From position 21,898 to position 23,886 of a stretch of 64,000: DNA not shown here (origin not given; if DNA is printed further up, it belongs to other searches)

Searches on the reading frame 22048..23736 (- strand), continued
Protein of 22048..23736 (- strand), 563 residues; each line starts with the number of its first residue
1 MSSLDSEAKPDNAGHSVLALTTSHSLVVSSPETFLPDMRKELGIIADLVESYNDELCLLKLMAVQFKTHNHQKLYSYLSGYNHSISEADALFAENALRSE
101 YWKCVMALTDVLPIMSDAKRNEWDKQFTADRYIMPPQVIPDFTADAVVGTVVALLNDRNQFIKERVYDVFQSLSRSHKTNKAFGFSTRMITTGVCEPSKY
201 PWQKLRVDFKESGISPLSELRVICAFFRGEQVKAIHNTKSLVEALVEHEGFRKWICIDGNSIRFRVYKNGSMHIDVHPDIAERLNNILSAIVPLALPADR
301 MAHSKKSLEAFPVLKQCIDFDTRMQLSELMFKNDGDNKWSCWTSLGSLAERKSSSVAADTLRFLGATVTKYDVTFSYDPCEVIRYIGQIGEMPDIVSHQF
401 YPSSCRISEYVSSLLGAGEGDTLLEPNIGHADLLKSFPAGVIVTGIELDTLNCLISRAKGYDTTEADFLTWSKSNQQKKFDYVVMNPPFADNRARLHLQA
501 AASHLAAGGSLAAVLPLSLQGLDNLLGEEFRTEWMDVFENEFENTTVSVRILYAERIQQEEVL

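Call 59: get_annotated_region(hit=H79, flank=4000)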
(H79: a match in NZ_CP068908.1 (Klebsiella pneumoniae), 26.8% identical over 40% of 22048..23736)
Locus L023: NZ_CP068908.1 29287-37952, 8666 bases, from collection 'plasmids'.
description: Klebsiella pneumoniae strain RIVM_C019464 plasmid pRIVM_C019464_1, complete sequence
organism: Klebsiella pneumoniae (NCBI taxid 573)
taxonomy: Bacteria; Pseudomonadota; Gammaproteobacteria; Enterobacterales; Enterobacteriaceae; Klebsiella; Klebsiella pneumoniae
host: -; source: Homo sapiens,Plasmid; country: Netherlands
typing (MOB-suite, as given by PLSDB): conjugative; replicon IncL/M; relaxase MOBP; mating-pair formation MPF_I
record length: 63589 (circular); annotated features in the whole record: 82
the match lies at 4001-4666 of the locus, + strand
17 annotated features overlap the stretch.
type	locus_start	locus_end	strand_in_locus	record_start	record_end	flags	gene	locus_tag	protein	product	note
CDS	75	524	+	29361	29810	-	-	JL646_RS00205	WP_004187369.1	JAB domain-containing protein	-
CDS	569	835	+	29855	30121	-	-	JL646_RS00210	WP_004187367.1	helix-turn-helix transcriptional regulator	-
CDS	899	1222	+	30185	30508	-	-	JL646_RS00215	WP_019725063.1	DGQHR domain-containing protein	-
CDS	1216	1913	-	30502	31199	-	-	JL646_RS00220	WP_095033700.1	IS1-like element IS1B family transposase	GO:0006313 - DNA transposition [Evidence IEA]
CDS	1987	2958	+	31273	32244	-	-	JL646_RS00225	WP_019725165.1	DGQHR domain-containing protein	-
CDS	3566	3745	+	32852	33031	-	-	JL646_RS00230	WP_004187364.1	hypothetical protein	-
CDS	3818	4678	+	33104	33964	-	-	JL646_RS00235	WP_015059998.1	DUF4942 domain-containing protein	-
CDS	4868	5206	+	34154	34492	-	-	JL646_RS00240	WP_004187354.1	hypothetical protein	-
CDS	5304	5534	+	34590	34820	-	-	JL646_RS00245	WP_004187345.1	Hha/YmoA family nucleoid-associated regulatory protein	-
CDS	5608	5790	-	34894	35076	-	-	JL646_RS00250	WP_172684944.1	hypothetical protein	-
CDS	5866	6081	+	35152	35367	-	-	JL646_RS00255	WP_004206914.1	hypothetical protein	-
CDS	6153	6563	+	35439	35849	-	-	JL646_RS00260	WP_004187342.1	DUF1380 family protein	-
CDS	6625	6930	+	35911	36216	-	-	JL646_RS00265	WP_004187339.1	hypothetical protein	-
CDS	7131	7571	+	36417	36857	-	-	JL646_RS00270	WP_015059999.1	antirestriction protein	-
CDS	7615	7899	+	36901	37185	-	-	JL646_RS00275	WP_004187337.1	hypothetical protein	-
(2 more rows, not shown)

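Call 60: get_annotated_region(hit=H90, flank=4000)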
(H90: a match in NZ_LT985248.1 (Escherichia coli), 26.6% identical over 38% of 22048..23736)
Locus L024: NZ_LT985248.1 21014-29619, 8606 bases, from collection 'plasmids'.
description: Escherichia coli strain 720 plasmid RCS48_pI, complete sequence
organism: Escherichia coli (NCBI taxid 562)
taxonomy: Bacteria; Pseudomonadota; Gammaproteobacteria; Enterobacterales; Enterobacteriaceae; Escherichia; Escherichia coli
host: -; source: -; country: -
typing (MOB-suite, as given by PLSDB): conjugative; replicon IncI-gamma/K1; relaxase MOBP; mating-pair formation MPF_I
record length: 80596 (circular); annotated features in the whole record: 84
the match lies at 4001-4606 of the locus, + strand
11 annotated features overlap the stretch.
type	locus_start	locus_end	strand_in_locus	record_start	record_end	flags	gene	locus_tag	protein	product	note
CDS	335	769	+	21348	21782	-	-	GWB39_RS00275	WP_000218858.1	hypothetical protein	-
CDS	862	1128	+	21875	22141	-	-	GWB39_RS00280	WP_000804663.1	hypothetical protein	-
CDS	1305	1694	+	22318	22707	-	-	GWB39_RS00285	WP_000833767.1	hypothetical protein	-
CDS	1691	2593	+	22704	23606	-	-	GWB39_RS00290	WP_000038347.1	Rpn family recombination-promoting nuclease/putative transposase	-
CDS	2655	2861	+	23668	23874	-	-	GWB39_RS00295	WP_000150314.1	hypothetical protein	-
CDS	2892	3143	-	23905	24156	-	-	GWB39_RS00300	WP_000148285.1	helix-turn-helix transcriptional regulator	-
CDS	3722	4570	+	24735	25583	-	-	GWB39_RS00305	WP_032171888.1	DUF4942 domain-containing protein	-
CDS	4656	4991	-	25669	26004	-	-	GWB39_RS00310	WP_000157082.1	molybdopterin-guanine dinucleotide biosynthesis protein MobC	-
CDS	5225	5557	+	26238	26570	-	nikA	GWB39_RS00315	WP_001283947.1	IncI1-type relaxosome accessory protein NikA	-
CDS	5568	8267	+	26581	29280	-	nikB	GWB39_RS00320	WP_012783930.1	IncI1-type relaxase NikB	-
CDS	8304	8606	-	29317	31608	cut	trbC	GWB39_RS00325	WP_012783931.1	F-type conjugative transfer protein TrbC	-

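Call 110: fold_search(model_id=the predicted structure, library=viral)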
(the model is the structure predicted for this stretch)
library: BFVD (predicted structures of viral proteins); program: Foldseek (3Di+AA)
matches with E <= 10: 799; with E <= 0.001: 127
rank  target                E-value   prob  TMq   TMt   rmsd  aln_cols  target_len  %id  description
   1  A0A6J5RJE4            4.0e-12  1.00  0.25  0.12  28.2       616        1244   14  AdoMet_MTases domain containing protein [uncultured Caudovirales phage]
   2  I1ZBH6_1              4.6e-11  1.00  0.26  0.13  28.5       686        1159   12  (no name in the UniProt tables at hand)
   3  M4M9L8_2              1.4e-10  1.00  0.26  0.16  24.7       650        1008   12  (no name in the UniProt tables at hand)
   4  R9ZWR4                1.5e-10  1.00  0.25  0.21  26.6       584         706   11  DNA methylase [Cellulophaga phage phi17:2]
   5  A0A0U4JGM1            1.8e-10  1.00  0.30  0.47   6.2       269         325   16  (no name in the UniProt tables at hand)
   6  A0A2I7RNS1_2          2.8e-10  1.00  0.27  0.15  23.0       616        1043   12  (no name in the UniProt tables at hand)
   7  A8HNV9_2              3.7e-10  1.00  0.27  0.12   6.3       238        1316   20  (no name in the UniProt tables at hand)
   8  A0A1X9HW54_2          5.6e-10  1.00  0.25  0.11   3.2       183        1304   25  (no name in the UniProt tables at hand)
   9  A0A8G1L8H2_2          1.6e-09  1.00  0.27  0.12  18.4       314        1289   18  (no name in the UniProt tables at hand)
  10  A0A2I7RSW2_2          4.2e-09  1.00  0.25  0.13   3.1       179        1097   22  (no name in the UniProt tables at hand)
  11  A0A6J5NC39            8.5e-09  1.00  0.23  0.58   4.2       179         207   19  COG2263 Predicted RNA methylase [uncultured Caudovirales phage]
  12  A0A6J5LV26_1          3.3e-08  1.00  0.28  0.16  12.9       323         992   16  DEXDc domain containing protein [uncultured Caudovirales phage]
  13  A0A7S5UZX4            4.8e-08  1.00  0.23  0.51   3.4       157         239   25  (no name in the UniProt tables at hand)
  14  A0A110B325            7.9e-08  1.00  0.24  0.49  11.0       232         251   13  (no name in the UniProt tables at hand)
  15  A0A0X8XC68            1.2e-07  1.00  0.25  0.48   5.1       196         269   17  (no name in the UniProt tables at hand)
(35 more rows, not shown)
